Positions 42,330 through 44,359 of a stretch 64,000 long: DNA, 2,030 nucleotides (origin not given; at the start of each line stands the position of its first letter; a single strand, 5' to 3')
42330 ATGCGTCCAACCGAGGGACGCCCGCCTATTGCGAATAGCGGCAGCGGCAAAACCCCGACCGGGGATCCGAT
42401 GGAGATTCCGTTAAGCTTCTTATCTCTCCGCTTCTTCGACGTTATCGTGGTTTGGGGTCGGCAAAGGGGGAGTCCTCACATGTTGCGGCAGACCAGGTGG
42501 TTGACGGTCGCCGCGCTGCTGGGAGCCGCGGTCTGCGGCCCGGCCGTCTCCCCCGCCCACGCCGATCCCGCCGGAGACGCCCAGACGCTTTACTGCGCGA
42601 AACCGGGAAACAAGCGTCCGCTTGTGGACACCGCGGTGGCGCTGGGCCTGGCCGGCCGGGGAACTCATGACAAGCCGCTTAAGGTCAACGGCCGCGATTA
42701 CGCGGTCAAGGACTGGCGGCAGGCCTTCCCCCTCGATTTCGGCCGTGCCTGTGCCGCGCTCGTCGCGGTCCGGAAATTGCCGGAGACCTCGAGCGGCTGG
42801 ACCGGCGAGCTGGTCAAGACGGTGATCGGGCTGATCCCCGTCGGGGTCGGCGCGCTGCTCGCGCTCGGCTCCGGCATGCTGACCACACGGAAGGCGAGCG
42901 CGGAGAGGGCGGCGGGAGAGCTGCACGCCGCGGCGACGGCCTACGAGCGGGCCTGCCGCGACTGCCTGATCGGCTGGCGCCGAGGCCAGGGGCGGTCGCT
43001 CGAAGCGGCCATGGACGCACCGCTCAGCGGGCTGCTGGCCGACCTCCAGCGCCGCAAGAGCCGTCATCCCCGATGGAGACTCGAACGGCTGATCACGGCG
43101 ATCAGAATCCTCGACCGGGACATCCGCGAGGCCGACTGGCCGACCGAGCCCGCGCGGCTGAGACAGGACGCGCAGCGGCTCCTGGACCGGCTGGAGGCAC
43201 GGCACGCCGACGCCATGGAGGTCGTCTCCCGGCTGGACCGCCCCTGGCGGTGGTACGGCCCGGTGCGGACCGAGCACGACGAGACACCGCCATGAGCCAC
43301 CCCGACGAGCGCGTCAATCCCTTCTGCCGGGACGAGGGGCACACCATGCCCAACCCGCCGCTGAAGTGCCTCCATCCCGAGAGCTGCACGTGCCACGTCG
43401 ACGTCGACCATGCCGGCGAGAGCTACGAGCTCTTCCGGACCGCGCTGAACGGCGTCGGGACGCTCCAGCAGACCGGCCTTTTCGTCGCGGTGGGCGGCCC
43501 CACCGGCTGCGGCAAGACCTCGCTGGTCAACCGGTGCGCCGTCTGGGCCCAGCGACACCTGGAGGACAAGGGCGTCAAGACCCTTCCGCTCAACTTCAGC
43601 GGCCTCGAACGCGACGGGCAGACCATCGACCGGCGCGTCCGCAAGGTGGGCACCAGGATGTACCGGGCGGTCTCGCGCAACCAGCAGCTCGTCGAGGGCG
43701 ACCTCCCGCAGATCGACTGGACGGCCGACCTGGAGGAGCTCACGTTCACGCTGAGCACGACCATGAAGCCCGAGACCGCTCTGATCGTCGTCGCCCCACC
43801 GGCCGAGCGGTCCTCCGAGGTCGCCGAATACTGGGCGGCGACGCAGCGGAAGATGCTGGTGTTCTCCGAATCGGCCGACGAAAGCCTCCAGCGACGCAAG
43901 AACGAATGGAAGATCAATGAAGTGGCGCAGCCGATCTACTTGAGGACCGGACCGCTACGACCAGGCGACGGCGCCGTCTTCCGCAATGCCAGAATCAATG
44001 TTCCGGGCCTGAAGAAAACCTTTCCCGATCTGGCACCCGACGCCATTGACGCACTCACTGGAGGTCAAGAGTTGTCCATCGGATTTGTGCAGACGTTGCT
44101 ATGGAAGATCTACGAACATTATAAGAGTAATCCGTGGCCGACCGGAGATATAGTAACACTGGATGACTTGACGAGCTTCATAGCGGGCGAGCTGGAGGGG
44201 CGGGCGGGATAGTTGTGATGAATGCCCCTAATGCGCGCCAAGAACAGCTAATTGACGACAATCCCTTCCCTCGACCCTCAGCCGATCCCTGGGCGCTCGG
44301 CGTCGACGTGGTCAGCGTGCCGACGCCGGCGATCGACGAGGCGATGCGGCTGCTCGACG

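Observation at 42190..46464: Low-GC, translationally coupled three-gene module: exported single-TM protein + Cys/His-rich P-loop NTPase + 749-aa Orc1/Cdc6-like AAA+ ATPase - candidate uncharacterised (defence or signalling) system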

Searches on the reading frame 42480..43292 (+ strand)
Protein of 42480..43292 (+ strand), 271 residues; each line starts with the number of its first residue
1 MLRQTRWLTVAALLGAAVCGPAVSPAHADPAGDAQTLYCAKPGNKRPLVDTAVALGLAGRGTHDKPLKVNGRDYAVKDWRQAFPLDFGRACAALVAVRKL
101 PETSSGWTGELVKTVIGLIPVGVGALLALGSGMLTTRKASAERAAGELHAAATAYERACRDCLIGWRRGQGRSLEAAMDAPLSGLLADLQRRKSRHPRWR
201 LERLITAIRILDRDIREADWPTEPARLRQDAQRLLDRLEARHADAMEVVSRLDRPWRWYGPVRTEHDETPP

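Call 8: search_protein_families(library=pfam, proteins=[window:42480-43292:+], max_evalue=1)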
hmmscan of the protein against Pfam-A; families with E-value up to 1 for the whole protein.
window:42480-43292:+ (271 aa): 1 family
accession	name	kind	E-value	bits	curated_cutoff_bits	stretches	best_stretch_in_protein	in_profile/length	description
PF13428.12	TPR_14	-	0.14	13.4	23.5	1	138-162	7-31/44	Tetratricopeptide repeat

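Call 9: search_protein_families(library=padloc, proteins=[window:42480-43292:+], max_evalue=1)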
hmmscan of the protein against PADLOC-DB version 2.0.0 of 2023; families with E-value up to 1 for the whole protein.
window:42480-43292:+ (271 aa): 1 family
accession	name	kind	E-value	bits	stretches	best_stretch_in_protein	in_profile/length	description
PDLC00179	HamB1|HamB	-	0.071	10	1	36-93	157-214/415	DEAD-box helicase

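Call 10: search_protein_families(library=ncbifam, proteins=[window:42480-43292:+], max_evalue=1)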
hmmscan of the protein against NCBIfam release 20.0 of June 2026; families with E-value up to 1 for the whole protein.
window:42480-43292:+ (271 aa): 1 family
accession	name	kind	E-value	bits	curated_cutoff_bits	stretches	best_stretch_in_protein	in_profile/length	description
NF009715.0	PRK13244.1-1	equivalog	0.063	13.2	242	1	2-39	2-39/144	protease inhibitor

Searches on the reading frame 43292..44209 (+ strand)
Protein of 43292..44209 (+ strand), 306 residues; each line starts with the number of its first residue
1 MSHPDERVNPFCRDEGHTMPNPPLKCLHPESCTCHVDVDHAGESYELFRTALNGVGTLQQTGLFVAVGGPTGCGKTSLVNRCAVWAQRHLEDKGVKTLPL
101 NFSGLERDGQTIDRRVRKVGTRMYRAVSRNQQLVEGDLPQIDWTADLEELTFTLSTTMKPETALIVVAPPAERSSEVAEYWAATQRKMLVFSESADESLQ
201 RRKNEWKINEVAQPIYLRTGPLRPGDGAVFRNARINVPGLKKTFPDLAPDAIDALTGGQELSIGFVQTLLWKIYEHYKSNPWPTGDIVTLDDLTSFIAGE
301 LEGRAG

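Call 8: search_protein_families(library=pfam, proteins=[window:43292-44209:+], max_evalue=1)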
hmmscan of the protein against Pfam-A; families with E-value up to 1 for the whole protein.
window:43292-44209:+ (306 aa): 7 families
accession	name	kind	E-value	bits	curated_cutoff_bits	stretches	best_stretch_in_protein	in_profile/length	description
PF14516.12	AAA_35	-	0.0016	17.8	27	1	57-127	26-93/331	AAA-like domain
PF13191.12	AAA_16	-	0.0042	18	32.6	1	59-122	21-85/167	AAA ATPase domain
PF05729.18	NACHT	-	0.0047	17.2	26.7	1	65-111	3-51/167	NACHT domain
PF13481.12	AAA_25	-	0.0051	16.9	27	1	62-135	33-108/195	AAA domain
PF13401.12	AAA_22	-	0.029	15.1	27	1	61-94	4-33/130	AAA domain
PF01637.24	ATPase_2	-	0.053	13.8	33.2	1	60-103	18-60/225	ATPase domain predominantly from Archaea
PF13245.12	AAA_19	-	0.27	11.9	25.1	0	64-98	14-47/134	AAA domain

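Call 9: search_protein_families(library=padloc, proteins=[window:43292-44209:+], max_evalue=1)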
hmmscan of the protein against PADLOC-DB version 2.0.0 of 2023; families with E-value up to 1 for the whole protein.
window:43292-44209:+ (306 aa): 2 families
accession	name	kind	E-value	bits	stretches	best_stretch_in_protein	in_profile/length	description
PDLC04135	mad3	-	0.0039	14.8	1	60-82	20-42/374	mads_3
PDLC04140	mad8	-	0.0067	14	1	61-89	26-54/314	mads_8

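Call 10: search_protein_families(library=ncbifam, proteins=[window:43292-44209:+], max_evalue=1)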
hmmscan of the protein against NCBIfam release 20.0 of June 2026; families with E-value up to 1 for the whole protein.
window:43292-44209:+ (306 aa): 15 families
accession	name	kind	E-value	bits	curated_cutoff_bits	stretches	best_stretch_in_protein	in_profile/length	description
NF008421.0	PRK11248.1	equivalog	0.0049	16.4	357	1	42-88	8-53/255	taurine ABC transporter ATP-binding subunit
TIGR03265.1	PhnT2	equivalog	0.011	15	457.7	1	36-80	5-48/353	putative 2-aminoethylphosphonate ABC transporter ATP-binding protein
TIGR03167.1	tRNA_sel_U_synt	equivalog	0.015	14.7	219.75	1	48-83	112-148/311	tRNA 2-selenouridine(34) synthase MnmH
NF040729.1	ABC_ATP_SaoA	equivalog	0.028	13.8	360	1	52-83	21-52/248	ABC transporter ATP-binding protein SaoA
TIGR00955.1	3a01204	subfamily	0.033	12.8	736.35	1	50-95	39-84/617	pigment precursor permease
NF010178.0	PRK13657.1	equivalog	0.033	12.6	733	1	30-80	329-379/588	glucan ABC transporter ATP-binding protein/ permease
TIGR02868.1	CydC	equivalog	0.05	12.2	329.05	1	38-80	337-379/530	thiol reductant ABC exporter subunit CydC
TIGR03608.1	L_ocin_972_ABC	subfamily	0.072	12.5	254.85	1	58-84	20-46/206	putative bacteriocin export ABC transporter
NF008653.0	PRK11650.1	subfamily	0.075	12.1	432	1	38-82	6-50/357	sn-glycerol-3-phosphate ABC transporter ATP-binding protein UgpC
TIGR03797.1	NHLM_micro_ABC2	equivalog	0.16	10.4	709.4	1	28-79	444-496/686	NHLP bacteriocin export ABC transporter permease/ATPase subunit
NF010170.0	PRK13651.1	equivalog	0.17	10.8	432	1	50-81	21-52/308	cobalt transporter ATP-binding subunit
NF008751.0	PRK11784.1-3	equivalog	0.19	10.9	361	1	55-82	136-163/367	tRNA 2-selenouridine(34) synthase MnmH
TIGR04521.1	ECF_ATPase_2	equivalog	0.22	10.5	330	1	48-81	17-50/279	energy-coupling factor transporter ATPase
TIGR02928.1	TIGR02928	subfamily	0.22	10.4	181.3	1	65-118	43-98/366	orc1/cdc6 family replication initiation protein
NF041000.1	ATPase_ComGA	equivalog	0.26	10.3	300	1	58-84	124-150/267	competence type IV pilus ATPase ComGA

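Call 44: find_homologous_proteins(query=window:43292-44209:+)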
Query window:43292-44209:+ (306 aa): 3 proteins with E <= 0.001 among 1640 candidates.
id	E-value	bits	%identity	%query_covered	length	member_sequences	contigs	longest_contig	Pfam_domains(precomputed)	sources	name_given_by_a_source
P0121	5.0e-206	701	99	100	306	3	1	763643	-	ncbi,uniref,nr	ncbi:hypothetical protein [Actinoallomurus iriomotensis]|uniref:Uncharacterized protein n=1 Tax=Acti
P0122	1.5e-167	574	83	97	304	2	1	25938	-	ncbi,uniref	ncbi:hypothetical protein [Actinoallomurus acaciae]|uniref:AAA+ ATPase domain-containing protein n=1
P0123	5.8e-153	527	75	99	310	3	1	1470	-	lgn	-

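Call 51: search_solved_structures(query=A2, max_evalue=1, show_alignments=2)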
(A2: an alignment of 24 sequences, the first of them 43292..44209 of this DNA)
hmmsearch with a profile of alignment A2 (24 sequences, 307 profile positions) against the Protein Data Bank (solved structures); distinct sequences matched with E-value up to 1: 242 (the best 60 are shown).
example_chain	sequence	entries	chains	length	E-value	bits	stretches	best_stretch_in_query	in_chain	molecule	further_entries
3cmu_A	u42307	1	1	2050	6.4e-06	28.9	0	59-89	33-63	Protein recA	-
6hyp_A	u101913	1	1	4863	9e-06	28.4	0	52-104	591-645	Midasin,Midasin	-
6i27_A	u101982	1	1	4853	9.1e-06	28.4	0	52-104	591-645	Midasin,Midasin,Midasin,Midasin,Midasin,Midasin,Midasin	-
6i26_A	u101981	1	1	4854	9.1e-06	28.4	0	52-104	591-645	Midasin,Midasin,Midasin,Midasin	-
5jcs_s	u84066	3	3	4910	9.4e-06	28.4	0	52-104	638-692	Midasin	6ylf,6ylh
6ha8_V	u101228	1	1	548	2.1e-05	27.3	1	29-170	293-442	Nucleotide-binding protein ExpZ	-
3cmt_A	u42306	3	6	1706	6e-05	25.8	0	59-89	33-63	Protein recA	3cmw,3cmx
3ux8_A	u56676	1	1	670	0.00036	23.2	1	54-83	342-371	Excinuclease ABC, A subunit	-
2r6f_A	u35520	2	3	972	0.00081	22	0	54-83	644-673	Excinuclease ABC subunit A | Excinuclease ABC, A subunit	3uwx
3cmv_A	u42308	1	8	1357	0.00093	21.8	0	59-89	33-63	Protein recA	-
6n9l_A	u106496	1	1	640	0.0029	20.2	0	59-76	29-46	UvrABC system protein A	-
3pih_A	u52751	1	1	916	0.0042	19.7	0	59-76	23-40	UvrABC system protein A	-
6c2u_A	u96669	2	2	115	0.0042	19.7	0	55-78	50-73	phosphate-loop protein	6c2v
8ja7_C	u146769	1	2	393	0.0051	19.4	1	36-79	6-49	Trehalose import ATP-binding protein SugC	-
8rq3_A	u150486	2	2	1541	0.0055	19.3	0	48-77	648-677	ATP-binding cassette sub-family C member 2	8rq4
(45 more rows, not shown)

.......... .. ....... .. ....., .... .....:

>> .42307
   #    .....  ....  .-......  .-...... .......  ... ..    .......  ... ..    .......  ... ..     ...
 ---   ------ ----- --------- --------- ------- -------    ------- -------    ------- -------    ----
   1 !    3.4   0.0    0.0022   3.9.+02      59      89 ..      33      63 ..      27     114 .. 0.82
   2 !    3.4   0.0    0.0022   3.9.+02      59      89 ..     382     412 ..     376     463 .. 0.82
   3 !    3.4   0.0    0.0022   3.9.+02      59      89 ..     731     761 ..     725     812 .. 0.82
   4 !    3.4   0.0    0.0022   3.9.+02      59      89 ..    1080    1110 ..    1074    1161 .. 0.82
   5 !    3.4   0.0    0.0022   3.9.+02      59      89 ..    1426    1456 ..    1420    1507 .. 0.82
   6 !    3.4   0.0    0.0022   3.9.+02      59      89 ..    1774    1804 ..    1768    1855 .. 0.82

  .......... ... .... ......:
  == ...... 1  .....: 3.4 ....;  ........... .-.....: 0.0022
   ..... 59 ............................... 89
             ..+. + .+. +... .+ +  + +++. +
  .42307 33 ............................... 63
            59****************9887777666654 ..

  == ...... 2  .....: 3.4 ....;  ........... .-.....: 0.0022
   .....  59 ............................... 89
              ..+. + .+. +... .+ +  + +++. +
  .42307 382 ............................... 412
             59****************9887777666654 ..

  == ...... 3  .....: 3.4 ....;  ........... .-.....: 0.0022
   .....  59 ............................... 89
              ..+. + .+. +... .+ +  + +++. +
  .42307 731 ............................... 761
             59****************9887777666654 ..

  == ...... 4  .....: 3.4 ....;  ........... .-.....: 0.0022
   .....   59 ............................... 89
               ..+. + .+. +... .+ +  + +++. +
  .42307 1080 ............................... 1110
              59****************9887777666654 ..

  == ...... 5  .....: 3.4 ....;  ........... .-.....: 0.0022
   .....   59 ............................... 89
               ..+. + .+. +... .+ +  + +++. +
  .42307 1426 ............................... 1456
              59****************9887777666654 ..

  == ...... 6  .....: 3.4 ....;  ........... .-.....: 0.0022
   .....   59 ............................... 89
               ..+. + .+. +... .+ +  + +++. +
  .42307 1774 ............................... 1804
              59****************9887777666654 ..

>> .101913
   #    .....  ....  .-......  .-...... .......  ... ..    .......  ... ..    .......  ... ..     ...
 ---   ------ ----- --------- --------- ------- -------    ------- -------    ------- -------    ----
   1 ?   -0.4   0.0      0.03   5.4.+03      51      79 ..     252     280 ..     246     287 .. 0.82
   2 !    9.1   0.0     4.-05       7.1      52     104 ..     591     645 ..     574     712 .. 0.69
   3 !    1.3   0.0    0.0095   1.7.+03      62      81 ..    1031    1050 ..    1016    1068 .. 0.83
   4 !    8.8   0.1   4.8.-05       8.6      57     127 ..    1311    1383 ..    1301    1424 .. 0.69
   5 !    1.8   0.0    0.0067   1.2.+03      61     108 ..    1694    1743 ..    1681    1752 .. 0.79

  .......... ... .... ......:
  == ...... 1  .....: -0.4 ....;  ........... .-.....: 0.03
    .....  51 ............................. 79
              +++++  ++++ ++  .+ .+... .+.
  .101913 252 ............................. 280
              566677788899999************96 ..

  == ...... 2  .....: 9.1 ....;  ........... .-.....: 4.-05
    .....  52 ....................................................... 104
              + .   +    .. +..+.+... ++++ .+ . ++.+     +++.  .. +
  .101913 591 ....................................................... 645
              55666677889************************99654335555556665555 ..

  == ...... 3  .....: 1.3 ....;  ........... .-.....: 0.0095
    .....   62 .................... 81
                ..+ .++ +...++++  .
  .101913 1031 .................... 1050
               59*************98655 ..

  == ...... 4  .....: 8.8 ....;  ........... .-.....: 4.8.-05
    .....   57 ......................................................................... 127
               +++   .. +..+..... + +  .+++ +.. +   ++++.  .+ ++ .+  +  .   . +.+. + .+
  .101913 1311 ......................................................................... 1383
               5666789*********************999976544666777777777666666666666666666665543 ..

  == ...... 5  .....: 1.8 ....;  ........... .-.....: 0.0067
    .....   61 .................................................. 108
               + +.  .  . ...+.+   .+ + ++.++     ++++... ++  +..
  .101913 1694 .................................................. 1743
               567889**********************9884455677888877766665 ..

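Call 66: search_protein_representatives(alignment_id=A3)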
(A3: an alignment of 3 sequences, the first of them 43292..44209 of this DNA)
Query: 3 sequences, 308 profile positions. Proteins with E-value up to 0.001 (for the whole library): 242; up to 1e-10: 137; up to 1e-30: 18. The best 150 are listed.
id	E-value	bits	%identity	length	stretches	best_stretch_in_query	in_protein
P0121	8.9e-195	661.9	-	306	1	4-308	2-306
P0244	3.0e-73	262.8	-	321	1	8-301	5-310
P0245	1.5e-66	240.8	-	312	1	5-301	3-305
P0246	4.5e-65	235.9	-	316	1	8-300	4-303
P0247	3.8e-62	226.3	-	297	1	10-299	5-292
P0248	7.0e-60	218.8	-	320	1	5-305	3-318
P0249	1.4e-59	217.9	-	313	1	8-305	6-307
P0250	1.6e-56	207.9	-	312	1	7-300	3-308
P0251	1.3e-52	195.0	-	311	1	8-302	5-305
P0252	1.8e-50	187.9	-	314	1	2-303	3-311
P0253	2.0e-41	158.3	-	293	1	23-303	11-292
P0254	6.8e-41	156.5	-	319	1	5-301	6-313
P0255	2.0e-37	145.1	-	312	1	5-305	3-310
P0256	1.2e-36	142.6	-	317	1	7-303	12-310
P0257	1.8e-31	125.5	-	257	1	143-300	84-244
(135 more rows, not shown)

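Call 77: predict_structure(alignment_id=A6)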
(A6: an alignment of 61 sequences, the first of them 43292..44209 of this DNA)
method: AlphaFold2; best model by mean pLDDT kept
length: 306 residues; sequences in the alignment: 61
mean_pLDDT: 94.4   pTM: 0.91
mean pLDDT of the five models: 94.4, 94.1, 93.7, 93.2, 93.1
residues with pLDDT >= 90: 275; 70-90: 26; 50-70: 5; < 50: 0
segments of 3 or more residues with pLDDT < 50: none
pLDDT, mean of each block of 10 residues (from residue 1): 86 93 91 91 97 92 97 96 97 97 87 96 97 94 95 97 98 96 98 96 89 97 96 95 97 93 97 97 97 96 76
secondary structure, 60 per line:
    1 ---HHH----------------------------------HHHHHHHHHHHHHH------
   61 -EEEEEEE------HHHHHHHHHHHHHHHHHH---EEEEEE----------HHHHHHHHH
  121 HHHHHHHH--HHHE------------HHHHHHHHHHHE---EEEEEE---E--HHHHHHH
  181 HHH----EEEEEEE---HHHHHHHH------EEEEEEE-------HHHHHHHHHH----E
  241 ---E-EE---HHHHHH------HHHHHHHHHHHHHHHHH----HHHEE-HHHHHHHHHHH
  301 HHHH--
elements in order: H41-54 E62-68 H75-92 E96-101 H112-128 H147-157 E162-167 H174-183 E188-194 H198-205 E212-218 H226-235 H251-256 H263-279 H290-304
